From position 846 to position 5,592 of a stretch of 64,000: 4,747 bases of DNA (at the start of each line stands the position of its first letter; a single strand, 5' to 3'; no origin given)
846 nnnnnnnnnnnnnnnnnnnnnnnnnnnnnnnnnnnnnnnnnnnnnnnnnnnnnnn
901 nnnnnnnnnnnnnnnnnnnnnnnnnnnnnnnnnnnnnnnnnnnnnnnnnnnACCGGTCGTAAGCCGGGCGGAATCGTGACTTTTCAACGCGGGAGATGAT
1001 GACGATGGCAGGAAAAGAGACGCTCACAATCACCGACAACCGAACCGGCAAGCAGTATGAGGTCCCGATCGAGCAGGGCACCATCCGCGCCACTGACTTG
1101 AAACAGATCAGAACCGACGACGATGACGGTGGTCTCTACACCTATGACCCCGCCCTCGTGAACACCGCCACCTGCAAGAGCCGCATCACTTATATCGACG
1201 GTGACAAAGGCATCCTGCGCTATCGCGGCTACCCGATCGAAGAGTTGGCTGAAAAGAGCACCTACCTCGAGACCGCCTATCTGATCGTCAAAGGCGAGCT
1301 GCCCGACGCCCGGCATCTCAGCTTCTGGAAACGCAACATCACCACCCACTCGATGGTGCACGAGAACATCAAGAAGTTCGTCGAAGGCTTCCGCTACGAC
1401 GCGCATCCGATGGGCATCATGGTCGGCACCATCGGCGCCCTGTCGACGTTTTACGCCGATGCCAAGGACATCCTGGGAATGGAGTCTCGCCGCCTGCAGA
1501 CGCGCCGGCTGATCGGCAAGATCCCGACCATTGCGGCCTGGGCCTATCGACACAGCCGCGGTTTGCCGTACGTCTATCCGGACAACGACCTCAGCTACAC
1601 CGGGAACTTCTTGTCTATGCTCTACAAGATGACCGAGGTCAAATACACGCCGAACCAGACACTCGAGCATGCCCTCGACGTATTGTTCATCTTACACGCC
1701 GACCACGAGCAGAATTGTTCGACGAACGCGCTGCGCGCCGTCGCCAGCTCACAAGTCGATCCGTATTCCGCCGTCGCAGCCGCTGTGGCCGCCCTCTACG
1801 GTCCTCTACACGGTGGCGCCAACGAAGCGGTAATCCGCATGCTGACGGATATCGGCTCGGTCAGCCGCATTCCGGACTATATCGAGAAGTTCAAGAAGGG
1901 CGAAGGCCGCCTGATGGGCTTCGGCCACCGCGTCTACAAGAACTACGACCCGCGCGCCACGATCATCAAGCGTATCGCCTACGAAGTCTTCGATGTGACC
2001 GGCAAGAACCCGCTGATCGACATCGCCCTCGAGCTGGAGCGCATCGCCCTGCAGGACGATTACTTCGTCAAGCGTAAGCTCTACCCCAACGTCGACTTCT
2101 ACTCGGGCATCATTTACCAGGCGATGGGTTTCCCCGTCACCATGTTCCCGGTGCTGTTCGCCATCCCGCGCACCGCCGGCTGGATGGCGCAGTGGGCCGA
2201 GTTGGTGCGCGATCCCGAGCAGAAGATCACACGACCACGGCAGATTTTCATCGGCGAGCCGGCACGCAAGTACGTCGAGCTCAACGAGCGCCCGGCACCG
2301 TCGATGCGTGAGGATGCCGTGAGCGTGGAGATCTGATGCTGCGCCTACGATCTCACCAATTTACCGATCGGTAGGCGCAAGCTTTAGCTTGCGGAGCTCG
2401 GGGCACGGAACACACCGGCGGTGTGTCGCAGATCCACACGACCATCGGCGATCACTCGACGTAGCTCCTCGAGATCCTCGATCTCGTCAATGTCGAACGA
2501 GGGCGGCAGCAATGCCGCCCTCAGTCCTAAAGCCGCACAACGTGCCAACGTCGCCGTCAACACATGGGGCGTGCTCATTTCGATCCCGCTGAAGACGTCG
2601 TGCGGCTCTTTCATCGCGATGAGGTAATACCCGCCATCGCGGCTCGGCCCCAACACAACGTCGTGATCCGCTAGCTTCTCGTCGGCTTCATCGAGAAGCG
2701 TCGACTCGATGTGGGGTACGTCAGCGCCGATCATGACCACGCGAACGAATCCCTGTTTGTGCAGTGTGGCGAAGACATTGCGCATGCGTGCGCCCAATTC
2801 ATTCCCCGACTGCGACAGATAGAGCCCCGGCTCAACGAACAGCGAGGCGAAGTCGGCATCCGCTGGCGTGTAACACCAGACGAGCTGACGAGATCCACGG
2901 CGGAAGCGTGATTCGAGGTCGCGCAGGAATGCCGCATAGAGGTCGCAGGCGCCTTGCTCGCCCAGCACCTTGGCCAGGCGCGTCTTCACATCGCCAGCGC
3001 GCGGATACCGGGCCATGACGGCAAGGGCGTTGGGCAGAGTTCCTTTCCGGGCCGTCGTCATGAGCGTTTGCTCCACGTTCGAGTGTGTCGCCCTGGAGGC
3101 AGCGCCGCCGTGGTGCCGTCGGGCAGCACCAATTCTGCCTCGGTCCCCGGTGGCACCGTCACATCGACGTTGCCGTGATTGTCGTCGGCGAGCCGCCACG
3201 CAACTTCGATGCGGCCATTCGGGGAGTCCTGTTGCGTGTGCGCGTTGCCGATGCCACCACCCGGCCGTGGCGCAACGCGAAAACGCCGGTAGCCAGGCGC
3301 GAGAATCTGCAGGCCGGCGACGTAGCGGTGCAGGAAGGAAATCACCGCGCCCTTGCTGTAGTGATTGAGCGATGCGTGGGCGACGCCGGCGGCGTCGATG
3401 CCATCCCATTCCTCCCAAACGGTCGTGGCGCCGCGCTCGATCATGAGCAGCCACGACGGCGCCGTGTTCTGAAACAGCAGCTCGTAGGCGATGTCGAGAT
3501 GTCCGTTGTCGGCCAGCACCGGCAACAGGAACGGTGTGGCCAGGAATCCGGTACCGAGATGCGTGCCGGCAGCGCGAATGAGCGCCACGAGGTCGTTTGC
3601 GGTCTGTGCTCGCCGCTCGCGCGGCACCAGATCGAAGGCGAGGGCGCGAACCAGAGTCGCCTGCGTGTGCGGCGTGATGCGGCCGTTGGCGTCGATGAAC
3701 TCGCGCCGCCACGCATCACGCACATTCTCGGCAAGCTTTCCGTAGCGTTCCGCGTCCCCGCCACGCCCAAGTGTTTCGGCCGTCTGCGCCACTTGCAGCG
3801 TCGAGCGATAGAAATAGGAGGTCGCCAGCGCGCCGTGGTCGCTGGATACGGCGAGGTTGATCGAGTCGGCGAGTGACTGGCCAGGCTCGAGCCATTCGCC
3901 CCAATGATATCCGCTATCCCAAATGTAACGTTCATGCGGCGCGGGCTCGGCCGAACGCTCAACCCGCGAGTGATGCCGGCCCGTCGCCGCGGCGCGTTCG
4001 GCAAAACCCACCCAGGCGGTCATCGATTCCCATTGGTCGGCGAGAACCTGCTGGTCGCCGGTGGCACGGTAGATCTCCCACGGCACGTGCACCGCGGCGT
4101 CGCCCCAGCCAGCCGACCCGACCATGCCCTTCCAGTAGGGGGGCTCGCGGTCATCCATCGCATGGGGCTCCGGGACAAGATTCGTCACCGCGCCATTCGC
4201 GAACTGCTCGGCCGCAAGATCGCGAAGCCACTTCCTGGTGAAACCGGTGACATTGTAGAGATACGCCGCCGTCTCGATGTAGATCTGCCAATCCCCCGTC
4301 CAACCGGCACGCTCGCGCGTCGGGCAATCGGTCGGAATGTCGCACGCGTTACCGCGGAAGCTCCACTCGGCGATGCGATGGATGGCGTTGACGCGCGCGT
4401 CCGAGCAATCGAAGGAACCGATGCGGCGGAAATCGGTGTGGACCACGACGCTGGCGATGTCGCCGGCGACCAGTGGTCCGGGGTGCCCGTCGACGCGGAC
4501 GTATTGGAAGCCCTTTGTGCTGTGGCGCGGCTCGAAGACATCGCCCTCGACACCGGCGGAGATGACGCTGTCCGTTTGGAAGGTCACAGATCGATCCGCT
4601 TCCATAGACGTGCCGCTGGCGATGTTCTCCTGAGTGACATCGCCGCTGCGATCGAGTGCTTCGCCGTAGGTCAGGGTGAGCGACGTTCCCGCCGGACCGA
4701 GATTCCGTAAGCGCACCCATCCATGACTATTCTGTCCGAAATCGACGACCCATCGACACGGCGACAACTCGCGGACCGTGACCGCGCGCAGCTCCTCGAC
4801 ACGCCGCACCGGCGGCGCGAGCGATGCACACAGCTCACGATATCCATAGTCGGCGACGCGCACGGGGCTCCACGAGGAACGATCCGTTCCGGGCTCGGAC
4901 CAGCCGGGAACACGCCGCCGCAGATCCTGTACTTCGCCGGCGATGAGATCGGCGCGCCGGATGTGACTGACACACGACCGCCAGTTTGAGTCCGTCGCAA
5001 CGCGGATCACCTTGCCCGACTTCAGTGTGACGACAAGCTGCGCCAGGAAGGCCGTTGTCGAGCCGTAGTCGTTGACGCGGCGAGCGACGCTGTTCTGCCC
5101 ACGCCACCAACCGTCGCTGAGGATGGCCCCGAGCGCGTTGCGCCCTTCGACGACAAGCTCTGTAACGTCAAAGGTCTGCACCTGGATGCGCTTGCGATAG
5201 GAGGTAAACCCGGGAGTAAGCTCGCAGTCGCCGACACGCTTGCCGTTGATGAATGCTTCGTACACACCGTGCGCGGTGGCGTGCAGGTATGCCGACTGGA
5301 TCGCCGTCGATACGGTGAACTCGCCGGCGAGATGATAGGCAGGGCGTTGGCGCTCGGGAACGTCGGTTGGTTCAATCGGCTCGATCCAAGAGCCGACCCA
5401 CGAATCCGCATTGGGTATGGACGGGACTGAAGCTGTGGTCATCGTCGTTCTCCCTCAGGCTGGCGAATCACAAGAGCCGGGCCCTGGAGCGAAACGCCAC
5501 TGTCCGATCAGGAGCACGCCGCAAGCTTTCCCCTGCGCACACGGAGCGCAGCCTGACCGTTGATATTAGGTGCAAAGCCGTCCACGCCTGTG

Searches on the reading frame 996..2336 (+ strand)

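Call 68: search_protein_families(library=pfam, proteins=[window:996-2336:+], max_evalue=0.00001)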
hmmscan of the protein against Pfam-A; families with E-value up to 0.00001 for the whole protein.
window:996-2336:+ (446 aa): 1 family
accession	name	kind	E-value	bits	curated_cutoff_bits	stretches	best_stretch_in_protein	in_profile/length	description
PF00285.26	Citrate_synt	-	1.8e-135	452.1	27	1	54-415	2-357/357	Citrate synthase, C-terminal domain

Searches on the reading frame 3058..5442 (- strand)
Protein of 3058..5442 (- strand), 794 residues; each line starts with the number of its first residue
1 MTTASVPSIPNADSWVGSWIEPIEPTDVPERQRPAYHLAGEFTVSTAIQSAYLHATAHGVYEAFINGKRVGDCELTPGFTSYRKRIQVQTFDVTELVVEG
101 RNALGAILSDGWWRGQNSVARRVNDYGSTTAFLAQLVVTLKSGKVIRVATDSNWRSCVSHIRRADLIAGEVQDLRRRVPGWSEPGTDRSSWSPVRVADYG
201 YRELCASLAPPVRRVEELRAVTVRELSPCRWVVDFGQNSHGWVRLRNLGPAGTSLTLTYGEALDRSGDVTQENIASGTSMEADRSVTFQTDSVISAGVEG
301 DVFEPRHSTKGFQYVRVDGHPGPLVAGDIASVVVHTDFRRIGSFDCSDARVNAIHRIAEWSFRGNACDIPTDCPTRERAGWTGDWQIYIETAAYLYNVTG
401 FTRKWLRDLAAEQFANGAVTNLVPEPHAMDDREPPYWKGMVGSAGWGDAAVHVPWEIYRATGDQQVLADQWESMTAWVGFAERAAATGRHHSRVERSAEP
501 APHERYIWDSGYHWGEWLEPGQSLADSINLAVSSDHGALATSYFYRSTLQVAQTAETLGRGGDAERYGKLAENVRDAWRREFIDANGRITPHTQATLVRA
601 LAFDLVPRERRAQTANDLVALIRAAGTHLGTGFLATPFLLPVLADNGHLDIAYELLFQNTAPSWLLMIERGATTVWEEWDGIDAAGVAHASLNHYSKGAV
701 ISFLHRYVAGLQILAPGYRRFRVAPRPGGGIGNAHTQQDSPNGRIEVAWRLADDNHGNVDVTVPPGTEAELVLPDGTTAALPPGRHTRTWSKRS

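Call 68: search_protein_families(library=pfam, proteins=[window:3058-5442:-], max_evalue=0.00001)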
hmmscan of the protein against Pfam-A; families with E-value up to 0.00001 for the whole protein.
window:3058-5442:- (794 aa): 4 families
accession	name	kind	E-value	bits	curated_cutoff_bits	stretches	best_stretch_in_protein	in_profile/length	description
PF17389.8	Bac_rhamnosid6H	-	3e-100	336.2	24.5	1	340-708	2-339/339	Bacterial alpha-L-rhamnosidase 6 hairpin glycosidase domain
PF08531.16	Bac_rhamnosid_N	-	4.8e-51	173.4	25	1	47-216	2-172/172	Alpha-L-rhamnosidase N-terminal domain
PF05592.18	Bac_rhamnosid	-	4.6e-20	71.9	22.2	1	225-335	2-102/102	Bacterial alpha-L-rhamnosidase concanavalin-like domain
PF17390.7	Bac_rhamnosid_C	-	1.1e-19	70.5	22.1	1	710-779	1-69/78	Bacterial alpha-L-rhamnosidase C-terminal domain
